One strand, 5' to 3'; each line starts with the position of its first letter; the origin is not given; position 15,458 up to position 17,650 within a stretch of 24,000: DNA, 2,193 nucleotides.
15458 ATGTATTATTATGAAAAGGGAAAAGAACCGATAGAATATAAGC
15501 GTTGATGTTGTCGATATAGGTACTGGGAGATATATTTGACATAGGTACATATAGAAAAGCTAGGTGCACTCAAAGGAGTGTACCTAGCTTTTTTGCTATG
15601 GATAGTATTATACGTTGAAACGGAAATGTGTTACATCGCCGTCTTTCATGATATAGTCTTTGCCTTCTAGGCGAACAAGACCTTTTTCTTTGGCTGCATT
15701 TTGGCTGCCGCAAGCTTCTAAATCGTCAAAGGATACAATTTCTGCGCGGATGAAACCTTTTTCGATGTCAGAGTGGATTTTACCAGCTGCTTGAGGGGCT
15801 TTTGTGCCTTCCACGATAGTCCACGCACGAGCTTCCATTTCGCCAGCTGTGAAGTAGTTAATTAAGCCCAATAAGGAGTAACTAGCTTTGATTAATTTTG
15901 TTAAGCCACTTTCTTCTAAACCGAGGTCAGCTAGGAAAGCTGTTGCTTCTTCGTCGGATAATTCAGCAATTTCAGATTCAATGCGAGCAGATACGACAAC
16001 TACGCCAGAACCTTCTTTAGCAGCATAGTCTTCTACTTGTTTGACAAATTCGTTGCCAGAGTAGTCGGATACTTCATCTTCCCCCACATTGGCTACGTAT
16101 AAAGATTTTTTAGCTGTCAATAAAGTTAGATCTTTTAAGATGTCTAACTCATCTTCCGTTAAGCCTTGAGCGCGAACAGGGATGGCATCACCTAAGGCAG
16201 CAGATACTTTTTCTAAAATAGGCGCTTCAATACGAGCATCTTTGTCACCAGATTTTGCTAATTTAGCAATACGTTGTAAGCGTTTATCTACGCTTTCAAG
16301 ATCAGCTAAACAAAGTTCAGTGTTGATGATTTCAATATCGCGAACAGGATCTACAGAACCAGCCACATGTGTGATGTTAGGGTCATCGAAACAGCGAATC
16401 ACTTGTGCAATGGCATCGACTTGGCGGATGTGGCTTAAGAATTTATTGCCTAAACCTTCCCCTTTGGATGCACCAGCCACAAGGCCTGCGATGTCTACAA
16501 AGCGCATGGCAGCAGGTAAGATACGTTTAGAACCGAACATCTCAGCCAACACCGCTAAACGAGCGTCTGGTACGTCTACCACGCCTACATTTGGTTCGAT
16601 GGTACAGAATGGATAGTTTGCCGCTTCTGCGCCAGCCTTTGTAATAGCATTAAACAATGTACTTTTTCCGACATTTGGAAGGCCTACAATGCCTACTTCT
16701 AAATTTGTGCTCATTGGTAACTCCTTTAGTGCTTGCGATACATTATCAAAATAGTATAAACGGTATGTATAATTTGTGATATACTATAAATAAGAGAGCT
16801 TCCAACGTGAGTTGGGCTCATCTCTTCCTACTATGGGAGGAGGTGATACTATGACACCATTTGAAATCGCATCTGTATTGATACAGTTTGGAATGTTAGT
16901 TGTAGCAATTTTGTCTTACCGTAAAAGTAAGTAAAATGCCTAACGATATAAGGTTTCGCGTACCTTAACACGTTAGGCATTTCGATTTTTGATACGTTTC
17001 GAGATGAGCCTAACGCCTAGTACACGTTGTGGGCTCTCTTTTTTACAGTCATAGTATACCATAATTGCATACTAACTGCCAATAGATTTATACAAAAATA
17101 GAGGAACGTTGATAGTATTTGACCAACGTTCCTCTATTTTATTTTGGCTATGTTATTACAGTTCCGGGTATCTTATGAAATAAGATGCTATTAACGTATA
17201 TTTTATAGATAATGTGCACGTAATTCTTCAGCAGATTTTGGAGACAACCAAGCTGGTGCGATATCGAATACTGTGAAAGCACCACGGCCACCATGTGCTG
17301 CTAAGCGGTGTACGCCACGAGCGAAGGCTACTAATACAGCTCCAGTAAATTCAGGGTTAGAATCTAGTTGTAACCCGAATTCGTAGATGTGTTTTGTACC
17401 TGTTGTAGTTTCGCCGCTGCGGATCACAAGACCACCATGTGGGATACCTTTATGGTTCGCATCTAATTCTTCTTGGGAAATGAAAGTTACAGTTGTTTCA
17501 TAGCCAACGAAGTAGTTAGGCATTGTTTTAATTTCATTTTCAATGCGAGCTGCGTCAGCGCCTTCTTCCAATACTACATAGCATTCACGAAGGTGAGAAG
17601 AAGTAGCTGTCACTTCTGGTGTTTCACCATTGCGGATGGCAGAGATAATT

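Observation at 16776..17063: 27-codon hydrophobic ORF inside a ~290-bp imperfect inverted repeat whose arms carry mirror-image promoter-like boxes: a type I toxin-antitoxin-like module between ychF and ddh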

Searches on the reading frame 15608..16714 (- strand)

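Call 64: search_protein_families(library=ncbifam, proteins=[window:15608-16714:-], max_evalue=1e-10)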
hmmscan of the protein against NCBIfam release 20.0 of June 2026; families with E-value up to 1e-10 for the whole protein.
window:15608-16714:- (368 aa): 7 families
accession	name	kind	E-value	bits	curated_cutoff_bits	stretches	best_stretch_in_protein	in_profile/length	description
TIGR00092.1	TIGR00092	equivalog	4.5e-151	503.2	279.2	1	4-368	2-368/368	redox-regulated ATPase YchF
NF007171.0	PRK09602.1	subfamily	4.7e-38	131.1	387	1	4-253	2-263/397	YchF-related putative GTPase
NF008955.0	PRK12297.1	equivalog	9.6e-28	97.2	406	1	6-262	161-395/429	GTPase ObgE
TIGR02729.1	Obg_CgtA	equivalog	1.2e-26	93.5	280.25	1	6-159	159-287/329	Obg family GTPase CgtA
NF008956.1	PRK12299.1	equivalog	2.2e-26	92.6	300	1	6-145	160-271/327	GTPase ObgE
NF008954.1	PRK12296.1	equivalog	3.4e-21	75.2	377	1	6-137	161-269/470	GTPase ObgE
NF008280.0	PRK11058.1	equivalog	6.8e-11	41.6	441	1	7-187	200-359/426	ribosome rescue GTPase HflX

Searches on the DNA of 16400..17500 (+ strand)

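Call 5: search_rna_families(source=window, start=16400, end=17500, threshold=evalue, max_evalue=10, show_alignments=3)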
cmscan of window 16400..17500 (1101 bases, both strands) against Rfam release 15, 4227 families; matches with E-value up to 10: 9.
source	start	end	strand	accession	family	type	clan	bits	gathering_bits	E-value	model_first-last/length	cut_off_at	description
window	17049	17139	+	RF02449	ncr1015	Gene; sRNA;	-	26.2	60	0.31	1-121/121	no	Bacillus sRNA ncr1015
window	17044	17182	-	RF03926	MIR1435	Gene; miRNA;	-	23.8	94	0.73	1-186/186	no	MIR1435 microRNA precursor family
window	17056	17149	+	RF00025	Telomerase-cil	Gene;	CL00004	22.3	52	0.67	1-165/165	no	Ciliate telomerase RNA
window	16792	17067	+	RF01412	BsrG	Gene; sRNA;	-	20.4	55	0.02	1-259/259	no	BsrG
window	17093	17163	+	RF00307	snoR98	Gene; snRNA; snoRNA; HACA-box;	CL00038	19.8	44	4.3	1-118/118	no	Small nucleolar RNA snoR98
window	17389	17440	+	RF01841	veev_FSE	Cis-reg; frameshift_element;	-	18.5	55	1.2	1-71/71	no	venezuelan equine encephalitis virus ribosomal frameshift element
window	17095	17140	-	RF04195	MIR6217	Gene; miRNA;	-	17.9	110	0.27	1-228/228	no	MIR6217 microRNA precursor family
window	17093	17144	-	RF00704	MIR397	Gene; miRNA;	-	17.1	55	5.2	1-117/117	no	MIR397 microRNA precursor family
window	16863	16993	+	RF02442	SpF66_sRNA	Gene; sRNA;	-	11.1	42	7.8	1-239/239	no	Streptococcus sRNA SpF66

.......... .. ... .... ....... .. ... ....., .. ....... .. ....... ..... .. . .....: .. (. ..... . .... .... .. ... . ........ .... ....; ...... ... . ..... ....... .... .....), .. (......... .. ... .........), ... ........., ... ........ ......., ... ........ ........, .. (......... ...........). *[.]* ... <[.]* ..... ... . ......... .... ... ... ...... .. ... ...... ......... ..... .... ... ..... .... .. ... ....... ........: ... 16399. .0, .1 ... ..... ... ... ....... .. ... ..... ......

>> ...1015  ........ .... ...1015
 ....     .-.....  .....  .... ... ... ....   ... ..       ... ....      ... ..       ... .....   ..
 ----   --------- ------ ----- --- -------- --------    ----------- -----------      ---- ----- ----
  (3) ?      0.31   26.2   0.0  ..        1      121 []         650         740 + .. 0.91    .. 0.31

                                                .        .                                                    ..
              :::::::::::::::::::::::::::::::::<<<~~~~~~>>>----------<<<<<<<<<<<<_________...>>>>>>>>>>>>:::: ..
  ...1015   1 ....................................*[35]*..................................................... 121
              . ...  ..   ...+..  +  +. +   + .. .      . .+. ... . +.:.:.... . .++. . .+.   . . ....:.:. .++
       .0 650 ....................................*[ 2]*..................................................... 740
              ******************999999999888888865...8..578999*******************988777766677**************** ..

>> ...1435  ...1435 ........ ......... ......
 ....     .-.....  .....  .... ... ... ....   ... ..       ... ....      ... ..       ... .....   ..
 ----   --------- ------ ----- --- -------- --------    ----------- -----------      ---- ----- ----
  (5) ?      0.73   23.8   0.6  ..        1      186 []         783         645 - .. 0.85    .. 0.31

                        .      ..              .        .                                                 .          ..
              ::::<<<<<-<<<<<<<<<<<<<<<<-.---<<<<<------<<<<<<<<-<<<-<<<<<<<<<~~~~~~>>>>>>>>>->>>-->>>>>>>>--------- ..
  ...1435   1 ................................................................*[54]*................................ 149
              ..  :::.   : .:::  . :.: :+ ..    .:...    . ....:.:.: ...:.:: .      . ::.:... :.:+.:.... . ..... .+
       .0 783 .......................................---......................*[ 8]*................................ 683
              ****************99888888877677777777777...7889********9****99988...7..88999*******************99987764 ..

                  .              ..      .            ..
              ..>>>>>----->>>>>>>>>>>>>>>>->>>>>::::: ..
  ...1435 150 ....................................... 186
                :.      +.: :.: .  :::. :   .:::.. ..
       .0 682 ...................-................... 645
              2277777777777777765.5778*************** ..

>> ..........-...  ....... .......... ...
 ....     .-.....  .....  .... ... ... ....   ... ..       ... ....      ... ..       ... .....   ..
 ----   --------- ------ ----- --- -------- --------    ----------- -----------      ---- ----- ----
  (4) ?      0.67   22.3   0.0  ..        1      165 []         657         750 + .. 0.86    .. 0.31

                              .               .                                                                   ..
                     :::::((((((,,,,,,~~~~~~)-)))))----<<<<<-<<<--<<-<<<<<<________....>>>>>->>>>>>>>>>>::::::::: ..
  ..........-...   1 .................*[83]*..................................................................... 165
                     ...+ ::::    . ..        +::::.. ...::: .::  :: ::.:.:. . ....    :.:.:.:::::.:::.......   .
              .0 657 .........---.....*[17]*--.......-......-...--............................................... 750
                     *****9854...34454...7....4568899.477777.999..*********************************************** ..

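Call 7: search_rna_families(source=window, start=16770, end=17075, threshold=evalue, max_evalue=10, show_alignments=3)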
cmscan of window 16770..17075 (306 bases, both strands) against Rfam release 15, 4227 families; matches with E-value up to 10: 3.
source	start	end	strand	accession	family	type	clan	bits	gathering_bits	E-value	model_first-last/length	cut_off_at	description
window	16792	17067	+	RF01412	BsrG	Gene; sRNA;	-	20.3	55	0.0058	1-259/259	no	BsrG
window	16934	17075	+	RF01464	rliA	Gene; sRNA;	-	14.8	50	1.1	1-124/224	3'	Listeria sRNA rliA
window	16863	16993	+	RF02442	SpF66_sRNA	Gene; sRNA;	-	11.1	42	2.2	1-239/239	no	Streptococcus sRNA SpF66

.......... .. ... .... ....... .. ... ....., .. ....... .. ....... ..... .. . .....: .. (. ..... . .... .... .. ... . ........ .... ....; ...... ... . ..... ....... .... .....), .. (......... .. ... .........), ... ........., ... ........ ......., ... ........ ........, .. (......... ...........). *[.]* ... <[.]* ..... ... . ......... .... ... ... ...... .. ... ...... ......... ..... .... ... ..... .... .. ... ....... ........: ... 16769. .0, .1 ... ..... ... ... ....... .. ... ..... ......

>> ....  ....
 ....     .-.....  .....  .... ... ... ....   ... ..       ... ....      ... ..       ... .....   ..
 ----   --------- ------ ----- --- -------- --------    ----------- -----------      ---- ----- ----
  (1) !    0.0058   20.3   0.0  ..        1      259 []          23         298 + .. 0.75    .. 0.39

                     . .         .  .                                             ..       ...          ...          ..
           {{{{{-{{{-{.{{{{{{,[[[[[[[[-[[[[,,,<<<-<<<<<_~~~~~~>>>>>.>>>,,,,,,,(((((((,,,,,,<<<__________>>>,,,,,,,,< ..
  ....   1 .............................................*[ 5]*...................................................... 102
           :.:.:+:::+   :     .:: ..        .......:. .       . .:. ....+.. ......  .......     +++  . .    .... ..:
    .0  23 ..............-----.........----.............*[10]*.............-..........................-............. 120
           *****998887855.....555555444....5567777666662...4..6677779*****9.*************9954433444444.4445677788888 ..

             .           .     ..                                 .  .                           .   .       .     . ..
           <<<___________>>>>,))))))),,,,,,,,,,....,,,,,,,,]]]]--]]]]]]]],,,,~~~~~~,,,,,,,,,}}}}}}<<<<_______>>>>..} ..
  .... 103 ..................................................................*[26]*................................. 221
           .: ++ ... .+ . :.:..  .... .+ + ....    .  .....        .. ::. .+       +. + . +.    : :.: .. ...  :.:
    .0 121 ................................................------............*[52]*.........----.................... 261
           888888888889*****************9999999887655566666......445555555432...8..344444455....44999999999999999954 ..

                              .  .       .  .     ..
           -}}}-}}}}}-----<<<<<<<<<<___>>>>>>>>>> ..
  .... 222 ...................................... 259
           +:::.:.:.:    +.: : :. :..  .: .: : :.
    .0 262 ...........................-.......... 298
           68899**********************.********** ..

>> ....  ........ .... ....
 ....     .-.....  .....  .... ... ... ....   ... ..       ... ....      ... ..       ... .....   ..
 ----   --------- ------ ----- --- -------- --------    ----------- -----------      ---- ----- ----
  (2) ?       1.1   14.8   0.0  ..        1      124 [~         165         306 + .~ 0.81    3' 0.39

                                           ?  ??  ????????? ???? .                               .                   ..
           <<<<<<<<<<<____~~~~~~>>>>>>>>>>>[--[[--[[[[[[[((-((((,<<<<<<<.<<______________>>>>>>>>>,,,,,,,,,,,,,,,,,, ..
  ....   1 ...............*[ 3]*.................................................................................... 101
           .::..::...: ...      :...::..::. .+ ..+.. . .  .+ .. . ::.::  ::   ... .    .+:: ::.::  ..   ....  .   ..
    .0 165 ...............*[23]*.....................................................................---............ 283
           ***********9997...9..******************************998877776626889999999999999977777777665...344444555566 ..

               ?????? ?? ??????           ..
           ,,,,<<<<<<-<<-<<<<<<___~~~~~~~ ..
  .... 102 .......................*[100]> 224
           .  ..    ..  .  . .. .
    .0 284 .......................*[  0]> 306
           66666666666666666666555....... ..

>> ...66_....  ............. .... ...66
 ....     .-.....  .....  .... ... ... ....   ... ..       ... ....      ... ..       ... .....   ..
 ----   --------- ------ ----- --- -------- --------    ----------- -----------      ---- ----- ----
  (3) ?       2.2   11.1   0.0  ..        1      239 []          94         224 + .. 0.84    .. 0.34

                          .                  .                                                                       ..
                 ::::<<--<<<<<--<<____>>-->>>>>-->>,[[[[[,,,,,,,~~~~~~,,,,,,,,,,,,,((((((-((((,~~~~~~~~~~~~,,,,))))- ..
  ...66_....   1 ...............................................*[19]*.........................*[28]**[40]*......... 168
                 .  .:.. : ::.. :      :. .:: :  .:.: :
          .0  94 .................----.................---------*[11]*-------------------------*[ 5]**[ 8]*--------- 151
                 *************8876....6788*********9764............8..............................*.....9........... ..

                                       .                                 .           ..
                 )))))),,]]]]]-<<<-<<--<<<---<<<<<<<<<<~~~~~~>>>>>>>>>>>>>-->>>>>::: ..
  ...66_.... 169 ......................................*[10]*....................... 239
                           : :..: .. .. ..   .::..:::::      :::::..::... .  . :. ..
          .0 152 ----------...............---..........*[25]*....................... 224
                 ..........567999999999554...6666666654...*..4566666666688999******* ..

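Call 54: search_rna_families(sources=[L068, L069, L070, L058, L065, L031, L051, L026, L062, L025, L054, L067, L057, L050], threshold=evalue, max_evalue=1, show_alignments=0)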
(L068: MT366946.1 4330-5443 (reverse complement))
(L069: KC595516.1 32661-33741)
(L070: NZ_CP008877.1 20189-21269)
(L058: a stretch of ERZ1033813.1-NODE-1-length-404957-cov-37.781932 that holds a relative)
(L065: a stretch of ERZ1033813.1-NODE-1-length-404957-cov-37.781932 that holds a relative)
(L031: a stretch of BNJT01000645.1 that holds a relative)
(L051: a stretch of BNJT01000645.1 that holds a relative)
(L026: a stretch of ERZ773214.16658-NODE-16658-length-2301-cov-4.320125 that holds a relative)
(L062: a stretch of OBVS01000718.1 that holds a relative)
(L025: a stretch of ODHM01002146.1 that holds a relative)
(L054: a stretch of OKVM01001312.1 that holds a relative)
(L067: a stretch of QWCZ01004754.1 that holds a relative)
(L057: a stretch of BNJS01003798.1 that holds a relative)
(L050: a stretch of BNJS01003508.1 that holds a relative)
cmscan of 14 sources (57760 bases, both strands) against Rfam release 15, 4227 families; matches with E-value up to 1: 11.
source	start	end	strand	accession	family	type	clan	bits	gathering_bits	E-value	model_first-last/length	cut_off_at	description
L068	442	729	+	RF01412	BsrG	Gene; sRNA;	-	210.4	55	1.1e-52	1-259/259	no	BsrG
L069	431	694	+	RF01412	BsrG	Gene; sRNA;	-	121.1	55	3e-28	1-259/259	no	BsrG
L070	436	677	+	RF01412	BsrG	Gene; sRNA;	-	110.6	55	2.2e-25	1-259/259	no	BsrG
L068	344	432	-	RF02449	ncr1015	Gene; sRNA;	-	37.1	60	0.094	1-121/121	no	Bacillus sRNA ncr1015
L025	2488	2598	-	RF01065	23S-methyl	Cis-reg;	-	31.9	50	0.37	1-102/102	no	23S methyl RNA motif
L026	2041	2120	+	RF00717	mir-315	Gene; miRNA;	-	31.4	63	0.12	1-83/83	no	mir-315 microRNA precursor family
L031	1770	1845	+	RF00455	mir-15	Gene; miRNA;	CL00085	24.5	57.3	0.12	1-88/88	no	mir-15 microRNA precursor family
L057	5703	5843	+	RF01412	BsrG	Gene; sRNA;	-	23.6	55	0.14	23-156/259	no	BsrG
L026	1662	1937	-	RF01412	BsrG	Gene; sRNA;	-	21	55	0.7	1-259/259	no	BsrG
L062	2260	2384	+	RF01412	BsrG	Gene; sRNA;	-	20.6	55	0.94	29-149/259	no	BsrG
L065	55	85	+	RF02166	PVT1_3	Gene; lncRNA;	-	19.8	45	0.79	65-95/95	no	Pvt1 oncogene conserved region 3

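Call 77: search_dna_similar(query=window:16760-17090:+, collection=phages, mode=distant, max_evalue=0.001, max_rows=15)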
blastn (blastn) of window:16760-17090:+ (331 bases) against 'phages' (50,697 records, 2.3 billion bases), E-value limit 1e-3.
No match.

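Call 78: search_dna_similar(query=window:16760-17090:+, collection=plasmids, mode=distant, max_evalue=0.001, max_rows=15)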
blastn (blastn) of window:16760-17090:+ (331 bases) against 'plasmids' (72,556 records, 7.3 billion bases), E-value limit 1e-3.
No match.

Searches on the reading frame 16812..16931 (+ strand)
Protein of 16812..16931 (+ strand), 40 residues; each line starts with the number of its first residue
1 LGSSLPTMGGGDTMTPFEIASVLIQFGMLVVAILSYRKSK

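Call 12: find_homologous_proteins(query=window:16812-16931:+, max_evalue=1)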
Query seq(40 aa) (40 aa): 2 proteins with E <= 1 among 2 candidates.
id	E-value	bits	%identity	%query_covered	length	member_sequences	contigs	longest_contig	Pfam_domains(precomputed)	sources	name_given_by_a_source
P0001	5.1e-13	64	85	100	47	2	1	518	PF16935.11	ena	-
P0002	2.0e-6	44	93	68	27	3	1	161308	PF16935.11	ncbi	ncbi:putative holin-like toxin [Veillonella sp. CHU732]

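Call 14: find_encoding_contigs(protein=P0001, flank=3000)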
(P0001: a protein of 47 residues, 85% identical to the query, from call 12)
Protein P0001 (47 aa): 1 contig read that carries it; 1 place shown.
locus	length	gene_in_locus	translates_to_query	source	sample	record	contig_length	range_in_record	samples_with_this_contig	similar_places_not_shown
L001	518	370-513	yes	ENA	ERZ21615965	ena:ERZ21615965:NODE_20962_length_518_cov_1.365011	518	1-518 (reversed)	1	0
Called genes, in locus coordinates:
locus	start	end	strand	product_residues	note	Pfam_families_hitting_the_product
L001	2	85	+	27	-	?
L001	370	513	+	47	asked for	PF16935:Hol_Tox (weak)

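Call 19: find_related_loci(query=A1, collection=genome_contigs, flank=2500)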
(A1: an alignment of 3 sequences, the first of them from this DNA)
Query A1 (40 aa) in genome_contigs; peptide patterns used: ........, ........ (x = any residue, [..] = any of these).
109 stretches matched a pattern; 23 encode a relative of the query (tblastn E <= 1e-3); 23 distinct loci.
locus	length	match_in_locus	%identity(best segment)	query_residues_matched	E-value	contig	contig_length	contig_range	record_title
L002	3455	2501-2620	93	1-40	9e-22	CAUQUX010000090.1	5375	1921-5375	MAG TPA_asm: uncultured Veillonella sp. isolate ERR9968863_bin.7_MetaWRAP_v1.3_MAG genome assembly, contig: ERZ21616046.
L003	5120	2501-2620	93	1-40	9e-22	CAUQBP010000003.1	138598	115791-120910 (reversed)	MAG TPA_asm: uncultured Veillonella sp. isolate ERR9969019_bin.11_MetaWRAP_v1.3_MAG genome assembly, contig: ERZ21615905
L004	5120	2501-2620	90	1-40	3e-21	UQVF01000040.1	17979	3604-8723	uncultured Veillonella sp. isolate UMGS672 genome assembly, contig: NODE_409_length_17979_cov_6.71809, whole genome shot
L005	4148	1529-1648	90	1-40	3e-21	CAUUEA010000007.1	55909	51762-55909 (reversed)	MAG TPA_asm: uncultured Veillonella sp. isolate ERR10228848_bin.38_MetaWRAP_v1.3_MAG genome assembly, contig: ERZ2165962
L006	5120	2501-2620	90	1-40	3e-21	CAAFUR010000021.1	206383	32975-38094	MAG TPA_asm: Veillonellaceae bacterium, isolate HGM14170, WGS project CAAFUR010000000 data, contig: SRS373047_9_k119_127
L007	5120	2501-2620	90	1-40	2e-21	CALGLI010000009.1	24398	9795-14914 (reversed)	MAG TPA_asm: uncultured Veillonella sp. isolate ERR589727_bin.7_CONCOCT_v1.1_MAG genome assembly, contig: ERZ773206.360,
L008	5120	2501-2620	90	1-40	3e-21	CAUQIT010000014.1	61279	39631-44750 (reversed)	MAG TPA_asm: uncultured Veillonella sp. isolate ERR9968934_bin.17_MetaWRAP_v1.3_MAG genome assembly, contig: ERZ21616074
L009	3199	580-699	90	1-40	3e-21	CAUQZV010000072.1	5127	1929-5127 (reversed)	MAG TPA_asm: uncultured Veillonella sp. isolate ERR9968989_bin.3_MetaWRAP_v1.3_MAG genome assembly, contig: ERZ21615899.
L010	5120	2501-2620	88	1-40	1e-20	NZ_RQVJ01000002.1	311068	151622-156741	Veillonella sp. 3310 contig_0002, whole genome shotgun sequence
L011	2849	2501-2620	88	1-40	1e-20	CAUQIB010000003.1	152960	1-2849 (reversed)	MAG TPA_asm: uncultured Veillonella sp. isolate ERR9968909_bin.3_MetaWRAP_v1.3_MAG genome assembly, contig: ERZ21615880.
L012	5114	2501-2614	87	1-38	2e-19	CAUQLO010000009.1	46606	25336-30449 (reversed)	MAG TPA_asm: uncultured Veillonella sp. isolate ERR9969108_bin.14_MetaWRAP_v1.3_MAG genome assembly, contig: ERZ21615767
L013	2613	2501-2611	89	1-37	3e-19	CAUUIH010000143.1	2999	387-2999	MAG TPA_asm: uncultured Veillonella sp. isolate ERR10228861_bin.29_MetaWRAP_v1.3_MAG genome assembly, contig: ERZ2165962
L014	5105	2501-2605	83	1-35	1e-15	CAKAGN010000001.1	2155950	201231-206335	MAG TPA_asm: uncultured Veillonella sp. isolate DRR214960_bin.2_metaWRAP_v1.1_MAG genome assembly, contig: BNJT01000645,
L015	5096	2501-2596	72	7-38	1e-12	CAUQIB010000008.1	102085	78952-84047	MAG TPA_asm: uncultured Veillonella sp. isolate ERR9968909_bin.3_MetaWRAP_v1.3_MAG genome assembly, contig: ERZ21615880.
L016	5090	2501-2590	77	7-36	1e-12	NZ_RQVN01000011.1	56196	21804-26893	Veillonella sp. VA142 contig_0011, whole genome shotgun sequence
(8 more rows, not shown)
